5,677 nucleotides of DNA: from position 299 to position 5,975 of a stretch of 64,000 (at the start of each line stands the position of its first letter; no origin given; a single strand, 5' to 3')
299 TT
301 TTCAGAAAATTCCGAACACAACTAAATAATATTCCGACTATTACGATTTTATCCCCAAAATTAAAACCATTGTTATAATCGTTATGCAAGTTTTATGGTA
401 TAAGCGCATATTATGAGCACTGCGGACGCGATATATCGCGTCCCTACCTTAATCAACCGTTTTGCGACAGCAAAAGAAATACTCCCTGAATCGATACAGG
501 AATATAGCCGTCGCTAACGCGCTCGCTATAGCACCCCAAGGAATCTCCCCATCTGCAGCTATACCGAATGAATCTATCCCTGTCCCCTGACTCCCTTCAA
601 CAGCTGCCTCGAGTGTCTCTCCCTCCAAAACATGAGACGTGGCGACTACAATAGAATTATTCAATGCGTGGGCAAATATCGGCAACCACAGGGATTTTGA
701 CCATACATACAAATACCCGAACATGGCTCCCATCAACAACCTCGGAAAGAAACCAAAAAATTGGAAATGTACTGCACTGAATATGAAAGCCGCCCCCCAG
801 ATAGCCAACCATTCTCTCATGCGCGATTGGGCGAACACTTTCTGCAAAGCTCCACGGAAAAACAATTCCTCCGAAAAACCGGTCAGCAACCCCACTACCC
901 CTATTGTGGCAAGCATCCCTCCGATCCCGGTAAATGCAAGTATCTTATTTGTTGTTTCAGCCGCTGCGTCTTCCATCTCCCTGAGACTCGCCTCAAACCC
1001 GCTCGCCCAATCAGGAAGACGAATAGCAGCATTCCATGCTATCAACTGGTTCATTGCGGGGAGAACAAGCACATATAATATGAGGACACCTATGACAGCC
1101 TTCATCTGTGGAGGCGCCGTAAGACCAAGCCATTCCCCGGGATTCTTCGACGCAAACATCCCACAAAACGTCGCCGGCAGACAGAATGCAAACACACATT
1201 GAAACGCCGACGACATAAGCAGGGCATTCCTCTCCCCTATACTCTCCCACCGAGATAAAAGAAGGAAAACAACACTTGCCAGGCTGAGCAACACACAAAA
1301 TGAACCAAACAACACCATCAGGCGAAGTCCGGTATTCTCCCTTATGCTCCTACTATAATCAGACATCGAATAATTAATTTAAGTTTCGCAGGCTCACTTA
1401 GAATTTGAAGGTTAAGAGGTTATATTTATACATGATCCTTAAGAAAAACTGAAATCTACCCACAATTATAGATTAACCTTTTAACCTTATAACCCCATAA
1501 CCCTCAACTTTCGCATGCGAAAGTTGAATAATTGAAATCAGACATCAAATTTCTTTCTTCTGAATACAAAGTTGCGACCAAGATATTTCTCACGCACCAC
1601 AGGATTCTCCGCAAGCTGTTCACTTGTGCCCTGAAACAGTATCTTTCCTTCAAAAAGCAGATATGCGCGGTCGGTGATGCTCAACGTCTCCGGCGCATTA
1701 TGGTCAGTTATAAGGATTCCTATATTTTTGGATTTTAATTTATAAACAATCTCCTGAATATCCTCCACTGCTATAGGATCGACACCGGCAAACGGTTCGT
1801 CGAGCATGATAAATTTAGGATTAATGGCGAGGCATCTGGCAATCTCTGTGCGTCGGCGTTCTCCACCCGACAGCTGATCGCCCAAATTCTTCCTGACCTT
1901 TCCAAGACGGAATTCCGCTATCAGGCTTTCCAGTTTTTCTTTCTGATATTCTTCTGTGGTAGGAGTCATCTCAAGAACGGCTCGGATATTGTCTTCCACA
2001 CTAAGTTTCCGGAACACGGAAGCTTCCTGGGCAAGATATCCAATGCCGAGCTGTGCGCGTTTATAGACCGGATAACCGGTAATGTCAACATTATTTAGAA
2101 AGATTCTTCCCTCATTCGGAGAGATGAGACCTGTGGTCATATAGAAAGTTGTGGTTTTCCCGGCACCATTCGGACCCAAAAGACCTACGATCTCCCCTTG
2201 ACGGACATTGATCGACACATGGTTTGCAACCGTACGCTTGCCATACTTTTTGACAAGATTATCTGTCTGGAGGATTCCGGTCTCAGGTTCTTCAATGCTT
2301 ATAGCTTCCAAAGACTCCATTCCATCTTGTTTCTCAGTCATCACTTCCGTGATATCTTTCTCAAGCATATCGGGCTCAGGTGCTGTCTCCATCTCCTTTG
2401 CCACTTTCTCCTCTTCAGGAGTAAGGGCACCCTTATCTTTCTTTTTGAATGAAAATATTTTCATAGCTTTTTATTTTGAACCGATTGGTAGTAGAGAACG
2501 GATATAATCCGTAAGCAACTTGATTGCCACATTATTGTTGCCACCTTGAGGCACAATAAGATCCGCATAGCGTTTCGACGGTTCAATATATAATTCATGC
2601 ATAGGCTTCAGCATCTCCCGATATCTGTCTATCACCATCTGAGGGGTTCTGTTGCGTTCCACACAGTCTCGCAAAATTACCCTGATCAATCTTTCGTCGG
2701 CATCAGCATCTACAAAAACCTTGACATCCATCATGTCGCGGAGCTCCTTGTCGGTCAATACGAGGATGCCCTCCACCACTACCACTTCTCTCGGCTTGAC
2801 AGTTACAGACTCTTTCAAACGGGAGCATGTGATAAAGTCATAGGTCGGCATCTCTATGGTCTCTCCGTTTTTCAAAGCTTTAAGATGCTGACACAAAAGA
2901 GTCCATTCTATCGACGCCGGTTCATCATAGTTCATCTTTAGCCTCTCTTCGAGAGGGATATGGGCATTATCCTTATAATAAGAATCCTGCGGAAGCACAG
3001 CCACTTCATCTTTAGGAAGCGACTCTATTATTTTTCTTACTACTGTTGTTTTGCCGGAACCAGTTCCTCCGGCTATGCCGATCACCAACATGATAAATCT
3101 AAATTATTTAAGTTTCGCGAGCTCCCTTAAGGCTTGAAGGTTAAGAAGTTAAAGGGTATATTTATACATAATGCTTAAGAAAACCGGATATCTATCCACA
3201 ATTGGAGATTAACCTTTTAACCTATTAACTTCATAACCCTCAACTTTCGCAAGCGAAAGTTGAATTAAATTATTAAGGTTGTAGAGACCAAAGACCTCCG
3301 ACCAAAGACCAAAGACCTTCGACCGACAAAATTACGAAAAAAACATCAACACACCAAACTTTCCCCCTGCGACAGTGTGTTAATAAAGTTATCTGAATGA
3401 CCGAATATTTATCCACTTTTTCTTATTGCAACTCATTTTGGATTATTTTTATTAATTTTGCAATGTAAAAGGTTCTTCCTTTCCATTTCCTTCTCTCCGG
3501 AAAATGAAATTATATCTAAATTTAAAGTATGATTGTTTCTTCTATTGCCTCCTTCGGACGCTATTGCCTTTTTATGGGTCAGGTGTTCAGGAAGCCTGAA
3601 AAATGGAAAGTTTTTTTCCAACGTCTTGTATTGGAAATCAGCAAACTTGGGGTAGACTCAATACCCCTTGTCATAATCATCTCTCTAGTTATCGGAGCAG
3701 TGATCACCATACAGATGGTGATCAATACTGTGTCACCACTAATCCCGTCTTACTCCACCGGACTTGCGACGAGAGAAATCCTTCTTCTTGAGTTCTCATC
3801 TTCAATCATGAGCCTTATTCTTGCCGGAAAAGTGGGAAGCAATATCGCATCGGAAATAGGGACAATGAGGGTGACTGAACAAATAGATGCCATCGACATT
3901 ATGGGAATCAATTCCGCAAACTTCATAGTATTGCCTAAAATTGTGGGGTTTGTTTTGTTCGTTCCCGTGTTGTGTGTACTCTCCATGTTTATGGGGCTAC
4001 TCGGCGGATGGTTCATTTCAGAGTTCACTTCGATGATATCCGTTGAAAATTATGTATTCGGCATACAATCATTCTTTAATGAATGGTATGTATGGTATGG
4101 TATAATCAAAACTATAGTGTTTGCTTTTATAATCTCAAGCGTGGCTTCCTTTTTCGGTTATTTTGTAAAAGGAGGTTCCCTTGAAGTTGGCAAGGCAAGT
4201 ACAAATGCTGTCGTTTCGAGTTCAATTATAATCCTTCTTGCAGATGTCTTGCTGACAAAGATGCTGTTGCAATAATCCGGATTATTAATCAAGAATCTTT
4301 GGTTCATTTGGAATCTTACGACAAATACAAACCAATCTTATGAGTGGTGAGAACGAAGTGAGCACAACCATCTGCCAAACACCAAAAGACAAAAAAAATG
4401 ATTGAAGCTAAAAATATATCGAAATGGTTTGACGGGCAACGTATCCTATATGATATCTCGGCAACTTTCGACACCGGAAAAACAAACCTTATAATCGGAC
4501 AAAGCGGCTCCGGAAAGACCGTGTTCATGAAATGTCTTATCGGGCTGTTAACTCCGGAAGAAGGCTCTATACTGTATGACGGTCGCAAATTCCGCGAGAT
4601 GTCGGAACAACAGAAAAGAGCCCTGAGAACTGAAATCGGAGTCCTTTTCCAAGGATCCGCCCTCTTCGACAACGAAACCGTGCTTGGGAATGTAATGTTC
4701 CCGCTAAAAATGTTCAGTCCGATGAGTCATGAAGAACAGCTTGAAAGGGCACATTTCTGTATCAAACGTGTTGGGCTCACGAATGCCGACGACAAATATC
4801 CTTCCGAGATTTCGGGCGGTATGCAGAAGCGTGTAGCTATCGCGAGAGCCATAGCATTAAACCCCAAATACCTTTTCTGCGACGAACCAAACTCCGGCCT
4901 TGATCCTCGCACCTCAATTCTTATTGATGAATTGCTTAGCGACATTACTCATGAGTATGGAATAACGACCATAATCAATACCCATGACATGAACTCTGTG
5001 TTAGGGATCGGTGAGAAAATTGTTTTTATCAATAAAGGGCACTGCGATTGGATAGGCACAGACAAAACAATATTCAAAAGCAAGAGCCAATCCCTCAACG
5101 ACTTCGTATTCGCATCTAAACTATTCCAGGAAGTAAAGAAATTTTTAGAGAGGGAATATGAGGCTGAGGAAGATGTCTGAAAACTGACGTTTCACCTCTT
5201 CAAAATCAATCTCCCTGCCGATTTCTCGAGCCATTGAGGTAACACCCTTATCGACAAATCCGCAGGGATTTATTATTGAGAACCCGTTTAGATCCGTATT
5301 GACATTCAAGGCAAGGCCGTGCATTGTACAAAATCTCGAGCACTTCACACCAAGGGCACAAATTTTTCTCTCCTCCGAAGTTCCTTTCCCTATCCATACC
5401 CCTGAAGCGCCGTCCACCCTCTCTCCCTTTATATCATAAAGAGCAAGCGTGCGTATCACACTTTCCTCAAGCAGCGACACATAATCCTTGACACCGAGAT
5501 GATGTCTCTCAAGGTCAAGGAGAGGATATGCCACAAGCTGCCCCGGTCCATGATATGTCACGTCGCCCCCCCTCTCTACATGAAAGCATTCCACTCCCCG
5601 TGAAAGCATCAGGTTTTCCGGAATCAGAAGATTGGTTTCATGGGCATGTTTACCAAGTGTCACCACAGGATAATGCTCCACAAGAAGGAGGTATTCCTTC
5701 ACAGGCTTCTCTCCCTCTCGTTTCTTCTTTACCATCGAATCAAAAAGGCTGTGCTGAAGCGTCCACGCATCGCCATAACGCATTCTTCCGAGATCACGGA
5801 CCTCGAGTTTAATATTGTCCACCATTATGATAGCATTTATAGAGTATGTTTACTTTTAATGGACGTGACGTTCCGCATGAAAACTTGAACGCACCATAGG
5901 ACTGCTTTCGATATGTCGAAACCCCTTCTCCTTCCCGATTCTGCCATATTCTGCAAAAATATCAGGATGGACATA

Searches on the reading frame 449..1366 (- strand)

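Call 75: search_protein_families(library=pfam, proteins=[window:449-1366:-], max_evalue=0.0001)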
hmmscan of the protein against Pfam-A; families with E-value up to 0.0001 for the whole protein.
window:449-1366:- (305 aa): 1 family
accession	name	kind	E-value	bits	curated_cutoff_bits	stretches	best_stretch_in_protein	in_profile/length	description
PF02517.21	Rce1-like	-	2.4e-20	73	22.4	1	152-238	5-92/93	Type II CAAX prenyl endopeptidase Rce1-like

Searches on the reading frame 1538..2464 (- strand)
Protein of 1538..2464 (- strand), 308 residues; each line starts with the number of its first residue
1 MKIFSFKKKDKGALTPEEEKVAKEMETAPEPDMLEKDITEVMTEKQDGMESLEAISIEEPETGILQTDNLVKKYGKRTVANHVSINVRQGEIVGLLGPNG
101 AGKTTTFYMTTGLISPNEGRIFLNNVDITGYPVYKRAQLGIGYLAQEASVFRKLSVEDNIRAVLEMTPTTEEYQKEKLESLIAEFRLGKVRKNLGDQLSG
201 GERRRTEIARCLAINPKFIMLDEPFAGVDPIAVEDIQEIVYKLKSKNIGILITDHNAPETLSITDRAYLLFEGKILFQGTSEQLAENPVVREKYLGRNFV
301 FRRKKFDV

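Call 75: search_protein_families(library=pfam, proteins=[window:1538-2464:-], max_evalue=0.0001)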
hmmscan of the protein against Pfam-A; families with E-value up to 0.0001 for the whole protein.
window:1538-2464:- (308 aa): 1 family
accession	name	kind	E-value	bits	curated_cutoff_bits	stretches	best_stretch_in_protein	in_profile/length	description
PF00005.33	ABC_tran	-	7.3e-33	114.5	25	1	81-226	2-137/137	ABC transporter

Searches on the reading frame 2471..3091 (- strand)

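Call 75: search_protein_families(library=pfam, proteins=[window:2471-3091:-], max_evalue=0.0001)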
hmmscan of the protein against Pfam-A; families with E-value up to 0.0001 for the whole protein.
window:2471-3091:- (206 aa): 2 families
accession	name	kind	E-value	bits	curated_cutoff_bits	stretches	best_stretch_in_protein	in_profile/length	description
PF00485.24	PRK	-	8.9e-39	133.8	22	1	3-188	1-195/196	Phosphoribulokinase / Uridine kinase family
PF01121.26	CoaE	-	1.1e-05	25.7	27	0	92-148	94-150/180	Dephospho-CoA kinase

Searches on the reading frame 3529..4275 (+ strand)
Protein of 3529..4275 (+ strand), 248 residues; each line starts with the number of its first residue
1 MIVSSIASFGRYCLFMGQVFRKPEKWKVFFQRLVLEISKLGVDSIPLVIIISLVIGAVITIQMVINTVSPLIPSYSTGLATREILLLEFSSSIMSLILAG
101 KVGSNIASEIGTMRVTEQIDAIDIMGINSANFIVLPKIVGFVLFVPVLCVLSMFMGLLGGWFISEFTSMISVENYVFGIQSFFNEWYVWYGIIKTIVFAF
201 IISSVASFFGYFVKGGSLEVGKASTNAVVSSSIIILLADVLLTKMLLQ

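Call 75: search_protein_families(library=pfam, proteins=[window:3529-4275:+], max_evalue=0.0001)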
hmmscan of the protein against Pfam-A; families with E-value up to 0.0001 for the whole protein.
window:3529-4275:+ (248 aa): 1 family
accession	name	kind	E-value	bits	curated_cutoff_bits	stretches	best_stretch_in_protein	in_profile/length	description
PF02405.21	MlaE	-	2.2e-62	210.8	22.5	1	36-244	4-211/212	Permease MlaE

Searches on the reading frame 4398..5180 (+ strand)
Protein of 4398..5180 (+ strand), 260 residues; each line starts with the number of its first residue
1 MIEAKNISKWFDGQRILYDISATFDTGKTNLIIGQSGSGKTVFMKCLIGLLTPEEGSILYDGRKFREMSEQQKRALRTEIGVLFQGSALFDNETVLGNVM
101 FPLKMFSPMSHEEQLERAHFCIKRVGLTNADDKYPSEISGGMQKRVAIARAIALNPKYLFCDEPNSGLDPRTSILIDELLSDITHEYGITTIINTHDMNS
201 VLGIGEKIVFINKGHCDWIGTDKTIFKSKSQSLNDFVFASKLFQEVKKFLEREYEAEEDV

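Call 75: search_protein_families(library=pfam, proteins=[window:4398-5180:+], max_evalue=0.0001)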
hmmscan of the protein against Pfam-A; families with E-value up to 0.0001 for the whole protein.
window:4398-5180:+ (260 aa): 2 families
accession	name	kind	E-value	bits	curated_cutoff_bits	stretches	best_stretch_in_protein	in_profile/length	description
PF00005.33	ABC_tran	-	4.1e-32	112.1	25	1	18-165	2-136/137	ABC transporter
PF13304.12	AAA_21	-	8.4e-08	33.1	27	0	134-199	234-301/304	AAA domain, putative AbiEii toxin, Type IV TA system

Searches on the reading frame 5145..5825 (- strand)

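Call 75: search_protein_families(library=pfam, proteins=[window:5145-5825:-], max_evalue=0.0001)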
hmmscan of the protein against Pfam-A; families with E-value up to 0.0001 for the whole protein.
window:5145-5825:- (226 aa): 1 family
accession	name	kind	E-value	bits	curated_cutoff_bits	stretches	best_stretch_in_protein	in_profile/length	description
PF21948.1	LplA-B_cat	-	2e-44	152.4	27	1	17-219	2-199/200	Lipoyl protein ligase A/B catalytic domain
